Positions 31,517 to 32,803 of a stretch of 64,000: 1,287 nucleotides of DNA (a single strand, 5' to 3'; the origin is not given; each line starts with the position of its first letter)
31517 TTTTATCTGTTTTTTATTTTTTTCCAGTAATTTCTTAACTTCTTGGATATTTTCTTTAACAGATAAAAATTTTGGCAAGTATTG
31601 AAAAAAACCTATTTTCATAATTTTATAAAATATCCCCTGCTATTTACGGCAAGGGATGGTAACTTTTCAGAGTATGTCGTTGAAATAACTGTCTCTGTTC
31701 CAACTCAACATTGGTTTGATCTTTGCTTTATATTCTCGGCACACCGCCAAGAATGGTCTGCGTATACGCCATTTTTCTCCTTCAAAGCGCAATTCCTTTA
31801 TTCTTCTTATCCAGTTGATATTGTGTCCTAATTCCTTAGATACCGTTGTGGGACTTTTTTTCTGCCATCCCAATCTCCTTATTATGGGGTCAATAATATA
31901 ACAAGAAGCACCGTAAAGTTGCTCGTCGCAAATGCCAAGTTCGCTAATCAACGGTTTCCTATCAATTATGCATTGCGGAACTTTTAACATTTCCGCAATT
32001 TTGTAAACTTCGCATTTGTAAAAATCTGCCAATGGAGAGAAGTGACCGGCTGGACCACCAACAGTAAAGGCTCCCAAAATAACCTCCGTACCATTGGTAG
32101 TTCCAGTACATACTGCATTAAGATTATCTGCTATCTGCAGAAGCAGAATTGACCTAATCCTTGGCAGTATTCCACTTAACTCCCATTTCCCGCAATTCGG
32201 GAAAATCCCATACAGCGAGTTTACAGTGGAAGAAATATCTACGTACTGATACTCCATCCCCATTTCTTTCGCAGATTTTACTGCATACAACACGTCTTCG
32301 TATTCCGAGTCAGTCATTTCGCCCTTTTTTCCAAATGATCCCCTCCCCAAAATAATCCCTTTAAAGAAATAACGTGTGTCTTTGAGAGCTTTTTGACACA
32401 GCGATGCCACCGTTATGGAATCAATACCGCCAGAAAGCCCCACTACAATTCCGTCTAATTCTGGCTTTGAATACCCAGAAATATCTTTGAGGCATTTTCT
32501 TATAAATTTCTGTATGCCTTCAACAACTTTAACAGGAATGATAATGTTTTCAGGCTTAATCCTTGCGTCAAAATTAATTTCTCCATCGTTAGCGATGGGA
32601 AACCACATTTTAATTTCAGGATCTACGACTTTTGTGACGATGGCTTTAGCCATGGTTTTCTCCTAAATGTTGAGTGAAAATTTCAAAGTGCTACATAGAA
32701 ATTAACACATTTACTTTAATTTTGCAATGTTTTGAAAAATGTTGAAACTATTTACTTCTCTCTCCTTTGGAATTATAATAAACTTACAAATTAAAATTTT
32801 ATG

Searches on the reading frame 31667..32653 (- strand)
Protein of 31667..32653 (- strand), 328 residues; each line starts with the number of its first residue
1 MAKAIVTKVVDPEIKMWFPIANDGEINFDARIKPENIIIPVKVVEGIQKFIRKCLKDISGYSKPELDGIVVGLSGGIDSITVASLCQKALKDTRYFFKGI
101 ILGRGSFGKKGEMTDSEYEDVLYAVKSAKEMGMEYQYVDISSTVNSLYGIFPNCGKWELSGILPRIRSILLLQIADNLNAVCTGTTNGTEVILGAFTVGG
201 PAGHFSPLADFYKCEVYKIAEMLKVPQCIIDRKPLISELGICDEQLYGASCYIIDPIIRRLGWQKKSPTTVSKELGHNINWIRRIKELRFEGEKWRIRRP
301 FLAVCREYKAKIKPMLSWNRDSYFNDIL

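Call 5: search_protein_families(library=pfam, proteins=[window:31667-32653:-], max_evalue=0.01)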
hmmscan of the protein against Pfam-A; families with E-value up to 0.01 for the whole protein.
window:31667-32653:- (328 aa): 3 families
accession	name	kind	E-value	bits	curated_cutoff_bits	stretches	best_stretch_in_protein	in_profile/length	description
PF02540.23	NAD_synthase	-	2.5e-31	109.1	21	1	62-289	14-232/242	NAD synthase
PF03054.22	tRNA_Me_trans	-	0.0015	18.6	20.6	1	69-142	3-74/202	tRNA methyl transferase HUP domain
PF00733.27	Asn_synthase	-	0.0019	18.4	21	1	72-139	23-78/354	Asparagine synthase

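Call 6: search_protein_families(library=ncbifam, proteins=[window:31667-32653:-], max_evalue=0.01)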
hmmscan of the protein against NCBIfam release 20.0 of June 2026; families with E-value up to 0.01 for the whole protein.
window:31667-32653:- (328 aa): 10 families
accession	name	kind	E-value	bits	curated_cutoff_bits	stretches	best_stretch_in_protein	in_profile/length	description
NF010587.0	PRK13980.1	equivalog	2e-33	115.8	255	1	43-300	14-255/267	NAD+ synthase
TIGR00552.1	nadE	equivalog_domain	2.5e-29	102.2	63.65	1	42-287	4-229/251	NAD(+) synthase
NF002048.0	PRK00876.1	subfamily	5.5e-21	74.7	313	2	164-234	178-249/330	NAD(+) synthase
NF010588.0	PRK13981.1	equivalog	3.6e-15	55.4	479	1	58-288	276-508/546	NAD+ synthase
NF001979.1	PRK00768.1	equivalog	2.3e-11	43.7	250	1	40-235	17-209/266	NAD(+) synthase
TIGR00884.1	guaA_Cterm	equivalog_domain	4.3e-07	29.6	338.75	1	68-141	18-80/310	glutamine-hydrolyzing GMP synthase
NF000848.1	PRK00074.1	equivalog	9.9e-07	27.7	400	1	66-125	213-264/512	glutamine-hydrolyzing GMP synthase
NF001138.1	PRK00143.1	equivalog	4.3e-05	22.6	284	1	69-142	2-70/345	tRNA 2-thiouridine(34) synthase MnmA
TIGR00268.2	TIGR00268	equivalog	0.0045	16.3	150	0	66-93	13-40/259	ATP-dependent sacrificial sulfur transferase LarE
TIGR01536.1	asn_synth_AEB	equivalog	0.0096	15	267.1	0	71-142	257-317/517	asparagine synthase (glutamine-hydrolyzing)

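Call 18: search_solved_structures(query=window:31667-32653:-, max_evalue=0.001)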
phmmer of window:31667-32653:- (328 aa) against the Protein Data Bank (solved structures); distinct sequences matched with E-value up to 0.001: 13.
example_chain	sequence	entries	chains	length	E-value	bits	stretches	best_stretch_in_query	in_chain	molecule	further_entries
2e18_A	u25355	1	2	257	5.8e-25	91.2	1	66-294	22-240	NH(3)-dependent NAD(+) synthetase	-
3p52_A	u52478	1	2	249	1.3e-17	67.1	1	64-236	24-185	NH(3)-dependent NAD(+) synthetase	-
1xng_A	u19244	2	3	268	6.1e-14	55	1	66-302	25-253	NH(3)-dependent NAD(+) synthetase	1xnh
4xfd_A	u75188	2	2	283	8.8e-11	44.6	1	49-255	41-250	NH(3)-dependent NAD(+) synthetase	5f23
3fiu_A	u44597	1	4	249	1.2e-10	44.2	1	66-257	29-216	NH(3)-dependent NAD(+) synthetase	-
5kha_A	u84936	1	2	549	2.1e-06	30.3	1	64-222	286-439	Glutamine-dependent NAD+ synthetase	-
3dpi_A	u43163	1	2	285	8e-06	28.3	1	66-237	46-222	NAD+ synthetase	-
3n05_A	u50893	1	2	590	3.1e-05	26.4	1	66-225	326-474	NH(3)-dependent NAD(+) synthetase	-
4f4h_A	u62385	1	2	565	8.6e-05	24.9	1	26-221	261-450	Glutamine dependent NAD+ synthetase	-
5wp0_A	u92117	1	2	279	0.00012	24.5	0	51-236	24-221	NH(3)-dependent NAD(+) synthetase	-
2dpl_A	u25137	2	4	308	0.00031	23.1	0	69-235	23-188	GMP synthase [glutamine-hydrolyzing] subunit B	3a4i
4q16_A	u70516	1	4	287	0.00037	22.9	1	66-230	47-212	NH(3)-dependent NAD(+) synthetase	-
3q4g_A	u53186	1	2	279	0.00037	22.9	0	66-236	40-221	NH(3)-dependent NAD(+) synthetase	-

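Call 33: find_homologous_proteins(query=window:31667-32653:-)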
Query window:31667-32653:- (328 aa): 67 proteins with E <= 0.001 among 1087 candidates.
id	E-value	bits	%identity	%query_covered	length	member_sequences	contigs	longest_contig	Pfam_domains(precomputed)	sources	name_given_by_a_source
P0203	6.2e-207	704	92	100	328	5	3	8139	PF02540.24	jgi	jgi:NAD+ synthase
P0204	1.1e-192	657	85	100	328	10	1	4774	PF02540.24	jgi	-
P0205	8.1e-187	638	81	100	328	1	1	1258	PF02540.24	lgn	-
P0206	1.0e-143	497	65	97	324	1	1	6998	PF02540.24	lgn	-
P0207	9.1e-143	493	65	98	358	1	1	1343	PF02540.24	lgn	-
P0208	1.7e-142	492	64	97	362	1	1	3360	PF00733.28,PF02540.24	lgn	-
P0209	3.2e-139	482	63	97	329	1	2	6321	PF03054.23,PF02540.24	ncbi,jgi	-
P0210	3.6e-139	482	63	97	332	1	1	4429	PF02540.24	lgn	-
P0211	1.1e-138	480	64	97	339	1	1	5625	PF02540.24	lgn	-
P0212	1.0e-136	474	62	95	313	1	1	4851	PF02540.24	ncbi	-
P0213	5.6e-135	468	61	97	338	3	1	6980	PF02540.24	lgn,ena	-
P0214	8.3e-135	467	62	97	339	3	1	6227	PF02540.24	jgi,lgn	jgi:NAD+ synthase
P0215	1.7e-134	466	61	97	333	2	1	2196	PF02540.24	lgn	-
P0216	7.1e-134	464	62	95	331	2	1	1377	PF02540.24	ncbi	-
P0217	6.2e-132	458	61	98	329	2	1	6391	PF02540.24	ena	-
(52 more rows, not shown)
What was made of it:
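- NadE-like protein: there are 64 homologs at least 55% identical, then a gap to true NadE at 25-29% (call 33).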

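Call 36: search_solved_structures(query=window:31667-32653:-, max_evalue=1e-10, show_alignments=4)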
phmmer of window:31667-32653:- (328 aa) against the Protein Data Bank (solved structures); distinct sequences matched with E-value up to 1e-10: 4.
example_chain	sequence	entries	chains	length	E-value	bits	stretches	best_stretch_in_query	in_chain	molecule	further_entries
2e18_A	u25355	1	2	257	5.8e-25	91.2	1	66-294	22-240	NH(3)-dependent NAD(+) synthetase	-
3p52_A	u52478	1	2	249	1.3e-17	67.1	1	64-236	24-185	NH(3)-dependent NAD(+) synthetase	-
1xng_A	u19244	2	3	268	6.1e-14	55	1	66-302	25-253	NH(3)-dependent NAD(+) synthetase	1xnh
4xfd_A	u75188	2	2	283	8.8e-11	44.6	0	49-255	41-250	NH(3)-dependent NAD(+) synthetase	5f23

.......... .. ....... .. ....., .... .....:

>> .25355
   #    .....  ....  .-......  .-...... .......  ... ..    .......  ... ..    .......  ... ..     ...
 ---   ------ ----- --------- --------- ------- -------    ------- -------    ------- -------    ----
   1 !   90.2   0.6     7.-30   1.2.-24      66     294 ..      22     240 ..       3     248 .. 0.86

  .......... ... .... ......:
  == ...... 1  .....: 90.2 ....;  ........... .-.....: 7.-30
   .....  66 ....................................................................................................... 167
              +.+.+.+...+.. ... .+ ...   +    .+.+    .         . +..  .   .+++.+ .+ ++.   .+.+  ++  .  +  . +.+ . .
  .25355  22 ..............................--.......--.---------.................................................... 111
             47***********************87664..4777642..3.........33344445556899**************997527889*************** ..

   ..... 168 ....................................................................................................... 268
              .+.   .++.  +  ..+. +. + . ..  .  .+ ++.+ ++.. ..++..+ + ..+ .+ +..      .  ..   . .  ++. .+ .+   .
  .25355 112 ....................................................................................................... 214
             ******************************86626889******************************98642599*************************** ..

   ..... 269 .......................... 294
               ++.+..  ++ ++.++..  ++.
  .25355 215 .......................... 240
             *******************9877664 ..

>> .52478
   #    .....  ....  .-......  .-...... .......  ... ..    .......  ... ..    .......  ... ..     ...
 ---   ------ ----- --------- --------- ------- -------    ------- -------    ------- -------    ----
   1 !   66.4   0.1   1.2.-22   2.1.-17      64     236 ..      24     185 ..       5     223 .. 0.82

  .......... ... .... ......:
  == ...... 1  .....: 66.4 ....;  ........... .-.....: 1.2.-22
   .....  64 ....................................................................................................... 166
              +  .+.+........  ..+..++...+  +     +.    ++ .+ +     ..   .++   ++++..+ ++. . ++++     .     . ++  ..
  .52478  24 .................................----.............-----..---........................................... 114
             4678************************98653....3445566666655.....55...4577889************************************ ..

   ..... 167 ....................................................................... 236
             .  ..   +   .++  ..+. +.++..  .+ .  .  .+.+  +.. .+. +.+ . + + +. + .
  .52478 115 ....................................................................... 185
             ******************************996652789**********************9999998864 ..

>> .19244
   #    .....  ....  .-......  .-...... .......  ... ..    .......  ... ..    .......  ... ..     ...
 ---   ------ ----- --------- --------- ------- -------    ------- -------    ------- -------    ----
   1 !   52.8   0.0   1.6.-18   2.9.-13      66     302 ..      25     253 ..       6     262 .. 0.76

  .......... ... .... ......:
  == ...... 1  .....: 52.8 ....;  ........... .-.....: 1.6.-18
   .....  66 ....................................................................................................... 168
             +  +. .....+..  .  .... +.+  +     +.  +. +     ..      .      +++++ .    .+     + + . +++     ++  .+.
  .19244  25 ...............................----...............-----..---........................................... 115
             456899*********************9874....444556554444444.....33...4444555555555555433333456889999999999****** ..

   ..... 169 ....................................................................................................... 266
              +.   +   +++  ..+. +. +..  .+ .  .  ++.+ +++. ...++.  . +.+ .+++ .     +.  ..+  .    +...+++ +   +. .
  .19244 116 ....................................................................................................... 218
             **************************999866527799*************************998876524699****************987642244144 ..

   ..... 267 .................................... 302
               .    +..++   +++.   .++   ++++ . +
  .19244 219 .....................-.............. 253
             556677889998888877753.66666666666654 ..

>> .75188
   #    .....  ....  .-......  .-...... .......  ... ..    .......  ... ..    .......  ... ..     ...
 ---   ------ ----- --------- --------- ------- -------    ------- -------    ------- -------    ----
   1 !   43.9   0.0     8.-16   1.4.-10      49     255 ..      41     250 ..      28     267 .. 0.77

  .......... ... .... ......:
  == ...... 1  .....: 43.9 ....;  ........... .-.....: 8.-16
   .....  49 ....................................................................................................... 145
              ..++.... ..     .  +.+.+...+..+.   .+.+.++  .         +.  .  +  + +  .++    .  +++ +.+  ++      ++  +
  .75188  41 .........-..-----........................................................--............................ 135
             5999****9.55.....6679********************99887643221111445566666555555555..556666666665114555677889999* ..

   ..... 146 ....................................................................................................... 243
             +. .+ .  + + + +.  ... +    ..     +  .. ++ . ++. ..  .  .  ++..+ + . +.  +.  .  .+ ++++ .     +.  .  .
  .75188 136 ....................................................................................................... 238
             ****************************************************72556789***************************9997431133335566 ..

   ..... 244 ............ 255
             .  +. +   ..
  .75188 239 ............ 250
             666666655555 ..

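Call 63: search_protein_families(library=padloc, proteins=[window:31667-32653:-], max_evalue=0.01)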
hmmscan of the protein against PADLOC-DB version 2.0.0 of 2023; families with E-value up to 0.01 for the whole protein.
window:31667-32653:- (328 aa): 0 families

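Call 64: search_protein_families(library=phrogs, proteins=[window:31667-32653:-], max_evalue=0.001)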
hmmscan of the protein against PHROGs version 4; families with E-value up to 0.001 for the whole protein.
window:31667-32653:- (328 aa): 2 families
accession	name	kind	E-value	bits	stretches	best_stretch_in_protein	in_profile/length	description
phrog_11189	-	other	4.9e-22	79.6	1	51-250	14-213/256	NAD synthetase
phrog_36784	-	other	4.2e-08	33.1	1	66-222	308-473/594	NAD synthetase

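Call 74: predict_structure(alignment_id=A4)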
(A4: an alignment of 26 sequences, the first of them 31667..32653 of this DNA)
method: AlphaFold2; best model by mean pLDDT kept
length: 328 residues; sequences in the alignment: 26
mean_pLDDT: 82.6   pTM: 0.85
mean pLDDT of the five models: 82.6, 82.6, 81.8, 79.4, 79.3
residues with pLDDT >= 90: 151; 70-90: 113; 50-70: 39; < 50: 25
segments of 3 or more residues with pLDDT < 50: 1-7, 198-202, 299-310
pLDDT, mean of each block of 10 residues (from residue 1): 48 86 93 91 86 76 78 93 94 95 95 92 97 96 87 76 84 87 73 55 60 91 95 86 89 93 93 97 91 60 45 64 81
secondary structure, 60 per line:
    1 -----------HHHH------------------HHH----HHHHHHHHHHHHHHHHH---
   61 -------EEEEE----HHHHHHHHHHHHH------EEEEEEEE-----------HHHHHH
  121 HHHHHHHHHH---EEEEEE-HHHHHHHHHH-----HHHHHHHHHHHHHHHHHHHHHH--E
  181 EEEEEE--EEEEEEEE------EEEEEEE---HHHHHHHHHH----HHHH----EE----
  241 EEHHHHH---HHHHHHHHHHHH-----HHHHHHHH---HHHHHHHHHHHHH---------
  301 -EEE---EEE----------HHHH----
elements in order: H12-15 H41-57 E68-72 H77-89 E96-103 H115-130 E134-139 H141-150 H156-177 E180-186 E189-196 E203-209 H213-222 H227-230 H243-247 H251-262 H268-275 H279-291 E302-304 E308-310 H321-324

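Call 80: fold_search(model_id=the predicted structure, library=pdb)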
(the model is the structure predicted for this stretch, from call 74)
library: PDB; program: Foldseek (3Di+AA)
matches with E <= 10: 1473; with E <= 0.001: 138
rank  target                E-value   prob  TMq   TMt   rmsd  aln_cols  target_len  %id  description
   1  2e18_A                5.3e-15  1.00  0.61  0.77   4.5       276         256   29  Crystal structure of project PH0182 from Pyrococcus horikoshii OT3 (released 2007-04-24)
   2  1xng_A                9.8e-14  1.00  0.60  0.75   4.7       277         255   21  Crystal Structure of NH3-dependent NAD+ synthetase from Helicobacter pylori (released 2005-04-05)
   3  1xng_B                7.6e-13  1.00  0.60  0.74   7.1       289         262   21  Crystal Structure of NH3-dependent NAD+ synthetase from Helicobacter pylori (released 2005-04-05)
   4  1xnh                  2.1e-11  1.00  0.60  0.77   4.6       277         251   21  Crystal Structure of NH3-dependent NAD+ synthetase from Helicobacter pylori (released 2005-04-05)
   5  3p52_B                1.8e-10  1.00  0.52  0.72   6.1       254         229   26  NH3-dependent NAD synthetase from Campylobacter jejuni subsp. jejuni NCTC 11168 in complex with the nitrate ion (released 2010-10-27)
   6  3fiu_A                2.5e-10  1.00  0.52  0.69   5.9       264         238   22  Structure of NMN synthetase from Francisella tularensis (released 2009-03-03)
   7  3p52_A                3.3e-10  1.00  0.50  0.70   5.5       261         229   23  NH3-dependent NAD synthetase from Campylobacter jejuni subsp. jejuni NCTC 11168 in complex with the nitrate ion (released 2010-10-27)
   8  1nsy_A                4.2e-10  1.00  0.55  0.66   6.2       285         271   21  CRYSTAL STRUCTURE OF NH3-DEPENDENT NAD+ SYNTHETASE FROM BACILLUS SUBTILIS (released 1997-07-23)
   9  2pz8_A                3.6e-09  1.00  0.53  0.61   6.0       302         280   18  NAD+ Synthetase from Bacillus anthracis with AMP-CPP and Mg2+ (released 2007-07-31)
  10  2pza_A                4.6e-09  1.00  0.53  0.61   5.7       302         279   18  NAD+ Synthetase from Bacillus anthracis with AMP + PPi and Mg2+ (released 2007-07-31)
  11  1ih8_B                2.4e-08  1.00  0.49  0.63   6.4       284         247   19  NH3-dependent NAD+ Synthetase from Bacillus subtilis Complexed with AMP-CPP and Mg2+ ions. (released 2001-06-06)
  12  4q16_A                2.8e-08  1.00  0.55  0.66   6.9       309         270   18  Structure of NAD+ Synthetase from Deinococcus radiodurans (released 2015-04-15)
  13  5wp0_A                3.2e-08  1.00  0.44  0.54   8.0       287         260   17  Crystal structure of NAD synthetase NadE from Vibrio fischeri (released 2017-08-16)
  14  3q4g_A                3.6e-08  1.00  0.47  0.56   8.1       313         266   18  Structure of NAD synthetase from Vibrio cholerae (released 2011-01-26)
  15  6kv3_C                4.0e-08  1.00  0.45  0.58   8.3       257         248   18  Crystal Structure of NAD+ Synthetase from Staphylococcus aureus (released 2020-09-09)
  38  4xfd                  3.1e-07  1.00  0.43  0.53   8.8       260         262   21  Crystal Structure of a NH(3)-dependent NAD(+) synthetase from Pseudomonas aeruginosa (released 2015-01-14)
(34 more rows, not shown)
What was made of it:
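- On NAD+ synthetase (NadE): Foldseek's top hits are all NadE (call 80).
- The NadE-like protein still passes the TIGR00552 domain cut-off (102 against 64), and every sequence or fold neighbour is an NAD or NMN synthetase (calls 6, 18, 80).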
